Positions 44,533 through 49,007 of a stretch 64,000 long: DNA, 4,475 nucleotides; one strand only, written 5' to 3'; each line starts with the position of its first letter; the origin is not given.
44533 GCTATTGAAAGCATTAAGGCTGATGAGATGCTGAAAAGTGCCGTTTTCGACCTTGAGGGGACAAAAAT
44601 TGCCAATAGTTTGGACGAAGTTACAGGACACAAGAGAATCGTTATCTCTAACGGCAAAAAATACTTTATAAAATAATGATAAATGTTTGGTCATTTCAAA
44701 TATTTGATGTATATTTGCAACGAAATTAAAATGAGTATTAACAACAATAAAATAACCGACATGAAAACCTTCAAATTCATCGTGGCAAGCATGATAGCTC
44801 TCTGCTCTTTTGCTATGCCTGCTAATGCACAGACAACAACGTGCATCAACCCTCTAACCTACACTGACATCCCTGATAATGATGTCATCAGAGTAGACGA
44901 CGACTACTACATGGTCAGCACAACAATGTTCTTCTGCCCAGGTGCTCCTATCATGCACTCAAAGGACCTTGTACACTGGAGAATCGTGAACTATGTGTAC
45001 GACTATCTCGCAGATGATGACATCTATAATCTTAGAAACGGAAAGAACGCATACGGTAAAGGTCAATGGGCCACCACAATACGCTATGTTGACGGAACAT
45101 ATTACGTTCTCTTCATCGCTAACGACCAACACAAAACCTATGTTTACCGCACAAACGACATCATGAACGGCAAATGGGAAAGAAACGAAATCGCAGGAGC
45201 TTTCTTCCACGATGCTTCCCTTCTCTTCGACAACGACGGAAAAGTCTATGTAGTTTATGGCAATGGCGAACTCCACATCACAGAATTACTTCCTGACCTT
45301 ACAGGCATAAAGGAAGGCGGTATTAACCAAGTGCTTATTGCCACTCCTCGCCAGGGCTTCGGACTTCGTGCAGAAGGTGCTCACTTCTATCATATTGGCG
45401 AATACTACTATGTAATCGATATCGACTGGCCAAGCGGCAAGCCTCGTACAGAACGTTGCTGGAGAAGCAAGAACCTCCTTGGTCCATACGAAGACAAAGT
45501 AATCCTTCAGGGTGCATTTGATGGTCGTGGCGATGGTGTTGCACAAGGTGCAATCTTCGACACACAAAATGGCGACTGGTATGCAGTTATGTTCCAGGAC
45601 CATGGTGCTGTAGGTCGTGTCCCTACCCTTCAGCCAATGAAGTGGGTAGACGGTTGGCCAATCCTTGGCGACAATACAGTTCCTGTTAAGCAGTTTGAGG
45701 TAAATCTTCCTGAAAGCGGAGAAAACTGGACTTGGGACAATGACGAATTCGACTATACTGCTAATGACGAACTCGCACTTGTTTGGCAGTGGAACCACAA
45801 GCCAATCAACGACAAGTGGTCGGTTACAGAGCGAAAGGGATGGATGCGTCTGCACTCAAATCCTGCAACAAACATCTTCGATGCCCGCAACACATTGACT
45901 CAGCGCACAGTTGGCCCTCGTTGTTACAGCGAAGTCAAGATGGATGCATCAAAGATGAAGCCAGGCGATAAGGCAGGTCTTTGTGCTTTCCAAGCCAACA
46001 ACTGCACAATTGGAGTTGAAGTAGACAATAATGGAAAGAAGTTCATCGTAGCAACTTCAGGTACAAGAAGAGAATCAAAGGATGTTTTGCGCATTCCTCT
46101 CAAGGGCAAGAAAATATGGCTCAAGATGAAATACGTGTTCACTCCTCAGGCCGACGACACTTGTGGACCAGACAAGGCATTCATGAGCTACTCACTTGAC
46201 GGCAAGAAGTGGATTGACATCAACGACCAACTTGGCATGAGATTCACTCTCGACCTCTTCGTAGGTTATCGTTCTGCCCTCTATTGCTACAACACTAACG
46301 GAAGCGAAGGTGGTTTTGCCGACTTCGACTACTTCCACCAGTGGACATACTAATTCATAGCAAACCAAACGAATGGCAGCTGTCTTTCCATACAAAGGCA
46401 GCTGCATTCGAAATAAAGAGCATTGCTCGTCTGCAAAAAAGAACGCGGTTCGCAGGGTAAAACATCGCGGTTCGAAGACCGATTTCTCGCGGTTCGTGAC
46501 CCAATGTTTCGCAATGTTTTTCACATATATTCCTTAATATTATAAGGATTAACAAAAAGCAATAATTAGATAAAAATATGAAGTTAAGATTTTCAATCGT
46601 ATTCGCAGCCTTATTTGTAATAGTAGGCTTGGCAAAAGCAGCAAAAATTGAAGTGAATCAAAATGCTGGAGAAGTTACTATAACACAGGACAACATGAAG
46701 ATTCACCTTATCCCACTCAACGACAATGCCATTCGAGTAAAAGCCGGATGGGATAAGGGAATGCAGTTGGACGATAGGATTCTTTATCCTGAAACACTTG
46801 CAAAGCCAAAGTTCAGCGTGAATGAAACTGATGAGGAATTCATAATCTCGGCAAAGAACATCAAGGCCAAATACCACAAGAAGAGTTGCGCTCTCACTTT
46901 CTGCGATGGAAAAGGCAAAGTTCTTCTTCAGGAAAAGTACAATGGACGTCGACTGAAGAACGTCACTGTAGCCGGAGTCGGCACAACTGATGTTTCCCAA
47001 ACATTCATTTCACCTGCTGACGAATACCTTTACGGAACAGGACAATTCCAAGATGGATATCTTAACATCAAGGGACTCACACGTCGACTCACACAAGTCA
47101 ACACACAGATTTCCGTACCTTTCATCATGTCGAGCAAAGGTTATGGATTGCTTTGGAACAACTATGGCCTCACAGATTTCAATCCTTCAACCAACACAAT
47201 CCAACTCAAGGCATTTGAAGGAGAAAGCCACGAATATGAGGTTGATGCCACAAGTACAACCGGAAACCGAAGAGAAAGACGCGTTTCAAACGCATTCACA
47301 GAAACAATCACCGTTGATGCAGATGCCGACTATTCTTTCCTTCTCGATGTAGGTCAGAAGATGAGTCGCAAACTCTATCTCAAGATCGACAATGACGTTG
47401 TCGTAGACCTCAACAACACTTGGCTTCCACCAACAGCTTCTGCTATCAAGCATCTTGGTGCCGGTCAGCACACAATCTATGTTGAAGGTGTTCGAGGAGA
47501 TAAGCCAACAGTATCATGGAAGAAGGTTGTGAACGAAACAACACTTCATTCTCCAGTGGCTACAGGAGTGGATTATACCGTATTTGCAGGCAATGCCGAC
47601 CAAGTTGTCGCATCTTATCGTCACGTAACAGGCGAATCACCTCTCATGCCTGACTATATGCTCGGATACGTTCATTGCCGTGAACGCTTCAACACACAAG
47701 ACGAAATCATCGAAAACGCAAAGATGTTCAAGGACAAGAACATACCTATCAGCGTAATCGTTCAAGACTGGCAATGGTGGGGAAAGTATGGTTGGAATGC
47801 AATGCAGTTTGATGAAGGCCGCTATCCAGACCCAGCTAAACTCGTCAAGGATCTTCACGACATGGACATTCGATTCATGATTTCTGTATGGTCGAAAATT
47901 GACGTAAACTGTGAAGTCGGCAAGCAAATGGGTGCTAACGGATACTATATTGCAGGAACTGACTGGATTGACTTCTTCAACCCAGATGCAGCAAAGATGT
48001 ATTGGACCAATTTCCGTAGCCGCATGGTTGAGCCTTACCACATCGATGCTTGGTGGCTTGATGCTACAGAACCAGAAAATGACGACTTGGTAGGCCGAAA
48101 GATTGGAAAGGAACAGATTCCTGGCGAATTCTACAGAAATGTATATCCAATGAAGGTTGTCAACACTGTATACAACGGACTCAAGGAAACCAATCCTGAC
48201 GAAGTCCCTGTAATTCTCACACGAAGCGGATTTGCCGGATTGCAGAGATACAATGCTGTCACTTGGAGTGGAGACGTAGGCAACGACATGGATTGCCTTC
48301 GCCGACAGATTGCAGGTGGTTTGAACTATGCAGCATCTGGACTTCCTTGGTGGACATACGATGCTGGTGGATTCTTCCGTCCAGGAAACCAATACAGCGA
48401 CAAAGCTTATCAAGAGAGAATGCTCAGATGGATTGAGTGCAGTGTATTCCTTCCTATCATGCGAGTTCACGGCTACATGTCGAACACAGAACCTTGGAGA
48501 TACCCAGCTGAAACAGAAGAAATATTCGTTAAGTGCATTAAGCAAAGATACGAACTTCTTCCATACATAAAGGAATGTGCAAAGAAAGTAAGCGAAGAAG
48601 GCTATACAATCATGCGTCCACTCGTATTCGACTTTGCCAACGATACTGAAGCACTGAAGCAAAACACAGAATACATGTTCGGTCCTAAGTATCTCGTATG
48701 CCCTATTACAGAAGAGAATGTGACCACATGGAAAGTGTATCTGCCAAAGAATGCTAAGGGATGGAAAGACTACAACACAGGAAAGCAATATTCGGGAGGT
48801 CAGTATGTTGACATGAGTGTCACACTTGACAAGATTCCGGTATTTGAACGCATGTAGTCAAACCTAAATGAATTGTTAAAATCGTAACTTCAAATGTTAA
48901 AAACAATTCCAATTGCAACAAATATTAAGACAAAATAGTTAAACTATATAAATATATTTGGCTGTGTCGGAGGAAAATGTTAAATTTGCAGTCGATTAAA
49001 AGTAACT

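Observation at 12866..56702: Dispersed, modular family of tandem arrays with a strict 21-22 bp period, usually four units, each unit carrying a small dyad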

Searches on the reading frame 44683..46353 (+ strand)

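Call 46: search_protein_families(library=pfam, proteins=[window:44683-46353:+])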
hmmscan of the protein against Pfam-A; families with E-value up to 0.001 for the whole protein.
window:44683-46353:+ (556 aa): 2 families
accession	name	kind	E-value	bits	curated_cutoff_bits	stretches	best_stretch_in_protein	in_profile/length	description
PF04616.20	Glyco_hydro_43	-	2.6e-39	135.7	32.2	1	56-326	3-288/288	Glycosyl hydrolases family 43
PF17851.8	GH43_C2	-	4.8e-37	128.1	22.7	1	354-552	2-201/203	Beta xylosidase C-terminal Concanavalin A-like domain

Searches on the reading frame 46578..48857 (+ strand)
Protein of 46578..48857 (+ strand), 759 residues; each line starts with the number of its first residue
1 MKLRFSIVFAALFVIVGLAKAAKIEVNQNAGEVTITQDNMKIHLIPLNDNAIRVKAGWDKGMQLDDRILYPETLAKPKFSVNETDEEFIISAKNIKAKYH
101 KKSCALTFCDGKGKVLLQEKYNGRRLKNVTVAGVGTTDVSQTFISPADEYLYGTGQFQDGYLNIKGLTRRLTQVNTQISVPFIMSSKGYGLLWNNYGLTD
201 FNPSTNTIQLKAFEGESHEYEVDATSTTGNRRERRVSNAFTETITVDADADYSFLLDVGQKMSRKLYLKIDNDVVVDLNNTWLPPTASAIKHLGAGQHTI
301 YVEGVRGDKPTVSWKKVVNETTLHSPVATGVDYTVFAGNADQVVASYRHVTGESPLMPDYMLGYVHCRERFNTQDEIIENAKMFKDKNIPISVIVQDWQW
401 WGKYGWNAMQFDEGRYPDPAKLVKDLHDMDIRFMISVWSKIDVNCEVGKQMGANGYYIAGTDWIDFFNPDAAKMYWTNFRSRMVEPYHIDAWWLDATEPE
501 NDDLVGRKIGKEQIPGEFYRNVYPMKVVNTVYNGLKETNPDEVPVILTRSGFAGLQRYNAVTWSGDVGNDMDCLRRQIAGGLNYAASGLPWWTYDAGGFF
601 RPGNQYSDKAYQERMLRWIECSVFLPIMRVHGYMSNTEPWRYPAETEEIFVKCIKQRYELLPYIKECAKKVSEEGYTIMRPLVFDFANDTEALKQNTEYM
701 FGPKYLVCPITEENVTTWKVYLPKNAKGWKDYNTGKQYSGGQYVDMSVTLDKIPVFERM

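Call 14: search_protein_families(library=pfam, proteins=[window:46578-48857:+])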
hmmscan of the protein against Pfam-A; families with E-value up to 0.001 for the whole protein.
window:46578-48857:+ (759 aa): 3 families
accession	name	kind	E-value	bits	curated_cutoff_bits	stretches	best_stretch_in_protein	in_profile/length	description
PF01055.32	Glyco_hydro_31_2nd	-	1.1e-79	268.7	23.5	1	355-664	2-325/328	Glycosyl hydrolases family 31 TIM-barrel domain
PF21365.3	Glyco_hydro_31_3rd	-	3.2e-22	79.2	24.4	1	675-758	1-82/87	Glycosyl hydrolase family 31 C-terminal domain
PF13802.12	Gal_mutarotas_2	-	4.9e-12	46.9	27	1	42-201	2-183/184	Glycosyl hydrolase 31 N-terminal galactose mutarotase-like domain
